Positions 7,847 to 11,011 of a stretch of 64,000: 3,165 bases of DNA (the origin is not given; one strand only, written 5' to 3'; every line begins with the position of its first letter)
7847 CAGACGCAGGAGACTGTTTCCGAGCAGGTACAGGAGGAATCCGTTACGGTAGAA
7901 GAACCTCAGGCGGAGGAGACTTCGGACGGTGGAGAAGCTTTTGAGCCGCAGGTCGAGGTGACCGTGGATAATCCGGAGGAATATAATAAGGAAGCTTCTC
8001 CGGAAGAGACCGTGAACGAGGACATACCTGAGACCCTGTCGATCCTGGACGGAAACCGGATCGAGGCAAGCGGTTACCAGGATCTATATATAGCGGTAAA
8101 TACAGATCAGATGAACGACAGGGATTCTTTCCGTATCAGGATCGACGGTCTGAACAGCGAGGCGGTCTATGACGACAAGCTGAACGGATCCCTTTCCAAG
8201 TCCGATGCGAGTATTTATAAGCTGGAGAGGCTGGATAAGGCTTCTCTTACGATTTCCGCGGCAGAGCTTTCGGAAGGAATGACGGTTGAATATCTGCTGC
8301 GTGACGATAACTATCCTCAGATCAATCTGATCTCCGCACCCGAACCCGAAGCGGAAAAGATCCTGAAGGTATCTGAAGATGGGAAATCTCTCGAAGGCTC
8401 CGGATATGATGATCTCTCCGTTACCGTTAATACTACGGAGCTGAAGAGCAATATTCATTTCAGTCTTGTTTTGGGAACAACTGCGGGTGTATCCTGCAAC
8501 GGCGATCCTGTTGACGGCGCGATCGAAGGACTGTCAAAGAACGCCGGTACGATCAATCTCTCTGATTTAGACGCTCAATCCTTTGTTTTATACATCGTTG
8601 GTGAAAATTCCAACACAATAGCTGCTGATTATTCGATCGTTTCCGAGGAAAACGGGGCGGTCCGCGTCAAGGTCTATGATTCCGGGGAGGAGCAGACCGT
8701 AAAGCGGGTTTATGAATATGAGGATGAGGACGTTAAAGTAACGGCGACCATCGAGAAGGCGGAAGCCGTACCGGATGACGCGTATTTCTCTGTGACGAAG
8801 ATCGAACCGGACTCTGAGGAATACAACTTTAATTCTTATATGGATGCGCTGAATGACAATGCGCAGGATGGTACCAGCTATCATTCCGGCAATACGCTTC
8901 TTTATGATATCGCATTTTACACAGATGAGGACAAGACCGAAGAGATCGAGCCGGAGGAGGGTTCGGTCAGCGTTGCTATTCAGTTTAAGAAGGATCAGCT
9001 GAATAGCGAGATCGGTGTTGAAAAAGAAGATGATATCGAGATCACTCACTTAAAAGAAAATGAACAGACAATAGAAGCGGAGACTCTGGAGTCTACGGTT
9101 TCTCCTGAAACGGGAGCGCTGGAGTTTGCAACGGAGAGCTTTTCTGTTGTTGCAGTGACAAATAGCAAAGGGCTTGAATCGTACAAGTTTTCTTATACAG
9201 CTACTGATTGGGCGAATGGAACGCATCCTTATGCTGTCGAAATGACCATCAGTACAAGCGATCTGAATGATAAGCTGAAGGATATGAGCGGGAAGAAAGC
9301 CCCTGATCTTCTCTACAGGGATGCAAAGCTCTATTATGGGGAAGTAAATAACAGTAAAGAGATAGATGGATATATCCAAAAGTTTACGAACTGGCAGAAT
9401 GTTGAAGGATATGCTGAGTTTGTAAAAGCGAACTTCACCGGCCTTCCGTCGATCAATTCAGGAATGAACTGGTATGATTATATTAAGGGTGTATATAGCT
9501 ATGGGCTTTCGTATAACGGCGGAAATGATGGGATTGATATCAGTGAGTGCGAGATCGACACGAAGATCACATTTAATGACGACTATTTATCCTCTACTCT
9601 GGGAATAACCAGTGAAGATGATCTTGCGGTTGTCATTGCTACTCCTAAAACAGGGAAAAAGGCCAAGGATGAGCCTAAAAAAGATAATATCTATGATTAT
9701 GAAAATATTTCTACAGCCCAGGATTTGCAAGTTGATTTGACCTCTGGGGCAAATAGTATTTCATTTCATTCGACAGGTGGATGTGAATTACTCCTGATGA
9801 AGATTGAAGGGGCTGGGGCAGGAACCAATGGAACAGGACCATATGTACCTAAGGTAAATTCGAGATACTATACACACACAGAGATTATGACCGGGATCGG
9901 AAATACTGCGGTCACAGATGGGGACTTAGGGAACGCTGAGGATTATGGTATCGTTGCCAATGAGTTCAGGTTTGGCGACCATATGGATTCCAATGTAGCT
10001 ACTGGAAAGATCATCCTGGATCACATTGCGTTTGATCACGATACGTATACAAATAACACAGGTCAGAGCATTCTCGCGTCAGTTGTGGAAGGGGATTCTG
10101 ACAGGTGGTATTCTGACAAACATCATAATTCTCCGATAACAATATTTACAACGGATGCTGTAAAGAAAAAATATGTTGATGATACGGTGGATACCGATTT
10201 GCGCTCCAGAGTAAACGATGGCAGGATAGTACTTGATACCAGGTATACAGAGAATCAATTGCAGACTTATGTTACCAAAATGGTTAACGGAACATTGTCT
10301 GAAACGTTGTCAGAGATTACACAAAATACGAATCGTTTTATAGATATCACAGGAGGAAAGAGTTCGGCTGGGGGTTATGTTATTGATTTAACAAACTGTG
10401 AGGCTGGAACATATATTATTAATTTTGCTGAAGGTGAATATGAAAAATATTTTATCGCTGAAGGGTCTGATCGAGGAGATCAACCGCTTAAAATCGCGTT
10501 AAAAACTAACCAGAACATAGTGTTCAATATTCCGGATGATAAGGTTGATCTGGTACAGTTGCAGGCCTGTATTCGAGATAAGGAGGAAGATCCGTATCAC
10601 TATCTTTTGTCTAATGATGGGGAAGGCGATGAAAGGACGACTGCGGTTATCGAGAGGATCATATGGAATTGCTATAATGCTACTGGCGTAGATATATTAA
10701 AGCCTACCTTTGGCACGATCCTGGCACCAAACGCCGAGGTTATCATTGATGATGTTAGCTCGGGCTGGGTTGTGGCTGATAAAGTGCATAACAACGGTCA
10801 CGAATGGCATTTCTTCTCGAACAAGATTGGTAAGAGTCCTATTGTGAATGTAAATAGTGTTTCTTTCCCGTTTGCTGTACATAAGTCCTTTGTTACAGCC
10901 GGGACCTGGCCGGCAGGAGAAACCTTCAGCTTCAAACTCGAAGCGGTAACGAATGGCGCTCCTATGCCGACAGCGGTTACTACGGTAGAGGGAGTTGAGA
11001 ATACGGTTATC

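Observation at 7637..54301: Tandem pair of ~6.7-kaa paralogous adhesin genes with conserved ends and diverged cores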

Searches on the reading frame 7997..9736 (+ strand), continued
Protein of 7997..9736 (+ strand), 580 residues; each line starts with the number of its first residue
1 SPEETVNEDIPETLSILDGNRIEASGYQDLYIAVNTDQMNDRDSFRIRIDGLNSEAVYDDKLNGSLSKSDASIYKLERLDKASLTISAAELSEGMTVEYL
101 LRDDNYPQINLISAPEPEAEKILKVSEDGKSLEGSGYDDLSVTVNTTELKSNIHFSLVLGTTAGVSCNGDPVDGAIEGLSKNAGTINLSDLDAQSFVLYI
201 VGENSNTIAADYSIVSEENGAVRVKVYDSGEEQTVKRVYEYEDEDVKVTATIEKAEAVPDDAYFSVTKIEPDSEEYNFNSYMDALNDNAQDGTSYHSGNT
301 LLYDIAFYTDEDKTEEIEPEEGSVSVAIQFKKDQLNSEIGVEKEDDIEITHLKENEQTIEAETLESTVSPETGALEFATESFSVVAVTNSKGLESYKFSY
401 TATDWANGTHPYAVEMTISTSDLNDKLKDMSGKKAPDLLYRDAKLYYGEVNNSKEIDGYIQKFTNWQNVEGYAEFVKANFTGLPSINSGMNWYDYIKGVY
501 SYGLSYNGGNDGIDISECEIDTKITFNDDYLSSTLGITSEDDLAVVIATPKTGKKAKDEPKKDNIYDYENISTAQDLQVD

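Call 74: search_protein_families(library=pfam, proteins=[L038:6262-7020:+, L021:5549-6181:+, L074:5647-6153:+, L024:4699-5502:+, L033:2183-2911:+], max_evalue=0.001)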
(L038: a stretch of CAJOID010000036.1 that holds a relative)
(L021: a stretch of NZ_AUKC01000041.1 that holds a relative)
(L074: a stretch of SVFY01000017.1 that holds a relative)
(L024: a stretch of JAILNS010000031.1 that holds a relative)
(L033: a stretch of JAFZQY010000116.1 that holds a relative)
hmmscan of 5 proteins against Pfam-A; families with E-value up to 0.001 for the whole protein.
L038:6262-7020:+ (253 aa): 5 families
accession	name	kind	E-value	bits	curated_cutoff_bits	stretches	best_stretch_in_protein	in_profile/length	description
PF00005.33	ABC_tran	-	1.1e-36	126.9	25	1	30-178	1-137/137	ABC transporter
PF13304.12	AAA_21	-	2.2e-13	51.4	27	2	146-209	234-300/304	AAA domain, putative AbiEii toxin, Type IV TA system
PF02463.25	SMC_N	-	2.1e-07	31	40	1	43-215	27-205/220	RecF/RecN/SMC N terminal domain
PF13555.12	AAA_29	-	0.00013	22.1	27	1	33-63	15-45/61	P-loop containing region of AAA domain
PF13175.12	AAA_15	-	0.00093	19.3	32.1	0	36-96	18-83/374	AAA ATPase domain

L021:5549-6181:+ (211 aa): 2 families
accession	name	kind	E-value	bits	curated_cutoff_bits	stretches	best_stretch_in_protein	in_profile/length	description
PF10502.14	Peptidase_S26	-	2.1e-35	122.6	22.9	1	47-199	3-168/168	Signal peptidase, peptidase S26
PF00717.28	Peptidase_S24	-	4.6e-08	33.2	23.3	1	67-118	35-85/116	Peptidase S24-like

L074:5647-6153:+ (169 aa): 1 family
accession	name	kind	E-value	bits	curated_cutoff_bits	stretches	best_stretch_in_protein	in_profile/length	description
PF07798.16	CCDC90-like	-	0.00021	21.6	33.5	1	34-113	65-147/175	Coiled-coil domain-containing protein 90-like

L024:4699-5502:+ (268 aa): 5 families
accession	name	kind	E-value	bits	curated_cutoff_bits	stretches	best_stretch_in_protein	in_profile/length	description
PF00497.25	SBP_bac_3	-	4.7e-39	133.6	26.4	1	52-265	1-130/132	Bacterial extracellular solute-binding proteins, family 3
PF09084.16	NMT1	-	1.9e-08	34.9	20.5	1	87-206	20-153/216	NMT1/THI5 like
PF12974.12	Phosphonate-bd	-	8.8e-08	32.3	27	1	77-254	18-219/242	ABC transporter, phosphonate, periplasmic substrate-binding protein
PF10613.14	Lig_chan-Glu_bd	-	4e-06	27.4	30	1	72-137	43-108/115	Ligated ion channel L-glutamate- and glycine-binding site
PF04069.17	OpuAC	-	0.00083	19.5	21.2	0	76-173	17-128/257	Substrate binding domain of ABC-type glycine betaine transport system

L033:2183-2911:+ (243 aa): 1 family
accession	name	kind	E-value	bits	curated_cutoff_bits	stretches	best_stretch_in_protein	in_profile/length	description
PF00528.27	BPD_transp_1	-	9.3e-25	87.9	26.4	1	73-239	13-184/184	Binding-protein-dependent transport system inner membrane component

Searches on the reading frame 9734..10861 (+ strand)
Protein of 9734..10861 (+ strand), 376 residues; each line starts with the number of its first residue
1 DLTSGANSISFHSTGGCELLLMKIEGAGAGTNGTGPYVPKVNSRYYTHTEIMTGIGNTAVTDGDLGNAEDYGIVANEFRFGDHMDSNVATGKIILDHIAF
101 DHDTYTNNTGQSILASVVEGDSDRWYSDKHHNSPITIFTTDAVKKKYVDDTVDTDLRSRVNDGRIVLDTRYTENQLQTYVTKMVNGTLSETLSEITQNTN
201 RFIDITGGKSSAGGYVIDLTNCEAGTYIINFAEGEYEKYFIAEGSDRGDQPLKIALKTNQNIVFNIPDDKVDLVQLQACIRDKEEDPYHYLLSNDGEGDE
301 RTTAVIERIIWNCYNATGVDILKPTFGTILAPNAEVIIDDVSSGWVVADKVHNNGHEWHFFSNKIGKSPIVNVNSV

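Call 67: predict_structure(alignment_id=A2)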
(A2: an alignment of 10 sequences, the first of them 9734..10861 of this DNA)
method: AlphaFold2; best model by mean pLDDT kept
length: 376 residues; sequences in the alignment: 10
mean_pLDDT: 68.6   pTM: 0.76
mean pLDDT of the five models: 68.6, 67.2, 65.4, 65.3, 65.1
residues with pLDDT >= 90: 52; 70-90: 168; 50-70: 68; < 50: 88
segments of 3 or more residues with pLDDT < 50: 1-43, 55-57, 100-107, 198-213, 243-245, 296-298, 366-376
pLDDT, mean of each block of 10 residues (from residue 1): 34 35 31 29 58 58 73 88 79 71 49 78 59 76 80 72 83 91 83 57 43 65 76 77 56 81 88 86 69 53 77 94 89 93 90 82 53 34
secondary structure, 60 per line:
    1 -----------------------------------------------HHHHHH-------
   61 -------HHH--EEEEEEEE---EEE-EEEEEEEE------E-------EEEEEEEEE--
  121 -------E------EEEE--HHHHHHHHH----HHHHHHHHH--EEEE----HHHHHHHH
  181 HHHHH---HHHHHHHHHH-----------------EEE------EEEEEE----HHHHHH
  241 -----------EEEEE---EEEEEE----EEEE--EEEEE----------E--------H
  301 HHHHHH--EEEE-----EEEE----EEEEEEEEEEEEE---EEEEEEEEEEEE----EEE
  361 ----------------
elements in order: H48-53 E73-80 E84-86 E88-95 E110-118 E135-138 H141-149 H154-162 E165-168 H173-185 H189-198 E216-218 E225-230 H235-240 E252-256 E260-265 E270-273 E276-280 H300-306 E309-312 E318-321 E326-338 E342-353 E358-360
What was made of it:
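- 9869..10831 (+): A aa ~745-1065: beta-helix head domain, ice-binding-protein-like (DUF3494-type) fold. It is probably a divergent choice-of-anchor-A (pAdhesive_15) domain and is the putative ligand-binding module. AF2 pTM 0.76 (call 67).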

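Call 69: fold_search(model_id=the predicted structure, library=pdb)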
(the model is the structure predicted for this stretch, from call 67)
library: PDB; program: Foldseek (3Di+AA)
matches with E <= 10: 41; with E <= 0.001: 2
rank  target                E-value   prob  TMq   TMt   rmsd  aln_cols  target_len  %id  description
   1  9lhr_A                3.3e-04  0.99  0.27  0.40  10.6       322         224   11  Crystal structure of Ice binding protein from Candidatus Cryosericum odellii SMC5 (released 2025-09-03)
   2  9lhr_B                3.7e-04  0.99  0.27  0.38   9.5       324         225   10  Crystal structure of Ice binding protein from Candidatus Cryosericum odellii SMC5 (released 2025-09-03)
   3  4nuh                  2.0e-03  1.00  0.32  0.51   7.7       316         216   11  Crystal structure of mLeIBP, a capping head region swapped mutant of ice-binding protein (released 2014-04-16)
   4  4nu2                  2.7e-03  0.98  0.29  0.44   9.0       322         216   12  Crystal structure of an ice-binding protein (FfIBP) from the Antarctic bacterium, Flavobacterium frigoris PS1 (released 2014-04-16)
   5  8x1l                  4.9e-03  0.93  0.27  0.40   8.3       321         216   10  Crystal structure of S96C/L132C mutant of FfIBP (released 2024-11-13)
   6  4nu3_B                6.0e-03  0.96  0.29  0.43   7.4       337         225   10  Crystal structure of mFfIBP, a capping head region swapped mutant of ice-binding protein (released 2014-04-16)
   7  7ehk                  8.2e-03  0.98  0.32  0.48   7.1       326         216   11  Crystal structure of C107S mutant of FfIBP (released 2022-03-02)
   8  8x0z                  8.6e-03  0.90  0.26  0.40   8.7       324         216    9  Crystal structure of A101C/A120C mutant of FfIBP (released 2024-11-13)
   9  3wp9                  1.3e-02  0.92  0.28  0.43   9.3       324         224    8  Crystal structure of antifreeze protein from an Antarctic sea ice bacterium Colwellia sp. (released 2014-07-02)
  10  5uyt_A                4.4e-02  0.94  0.33  0.30   6.8       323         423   10  Crystal structure of ice binding protein from an Antarctic bacterium Flavobacteriaceae (released 2017-10-25)
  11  9fdy_C                5.9e-01  0.02  0.10  0.11  22.2       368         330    7  Betaglycan Orphan Domain (ratBGo) in complex with TGF-b1 and extracellular domain of TGFBRII (released 2025-03-12)
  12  9fk5_E                1.8e+00  0.01  0.08  0.09  18.1       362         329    6  Zebrafish Betaglycan Orphan Domain (zfBGo) in complex with TGF-B3 and extracellular domains of TGFBRI and TGFBRII (released 2025-03-12)
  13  3jca_A                3.3e+00  0.08  0.10  0.14   5.7        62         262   13  Core model of the Mouse Mammary Tumor Virus intasome (released 2016-02-17)
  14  1g95                  3.7e+00  0.01  0.10  0.09  22.5       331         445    6  CRYSTAL STRUCTURE OF S.PNEUMONIAE GLMU, APO FORM (released 2001-05-22)
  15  8w09_A                5.5e+00  0.05  0.10  0.14   6.9        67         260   13  HIV-1 wild-type intasome core (released 2024-04-17)
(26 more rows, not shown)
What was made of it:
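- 9869..10831 (+): The top 10 Foldseek PDB hits are all DUF3494-type ice-binding proteins, probability 0.90-1.0, TMt 0.30-0.51 (call 69).
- On Choice-of-anchor A (TIGR04215 / PF20597): The fold matches DUF3494-type ice-binding proteins at probability 0.90-1.0 and TMt 0.30-0.51 (call 69).
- Closest known: Choice-of-anchor A / pAdhesive_15. Same: The predicted fold of A aa ~745-1065 matches DUF3494-type ice-binding proteins (call 69).
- Its fold match has modest TM-scores of 0.30-0.51 from a shallow 10-sequence alignment (calls 67, 69).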
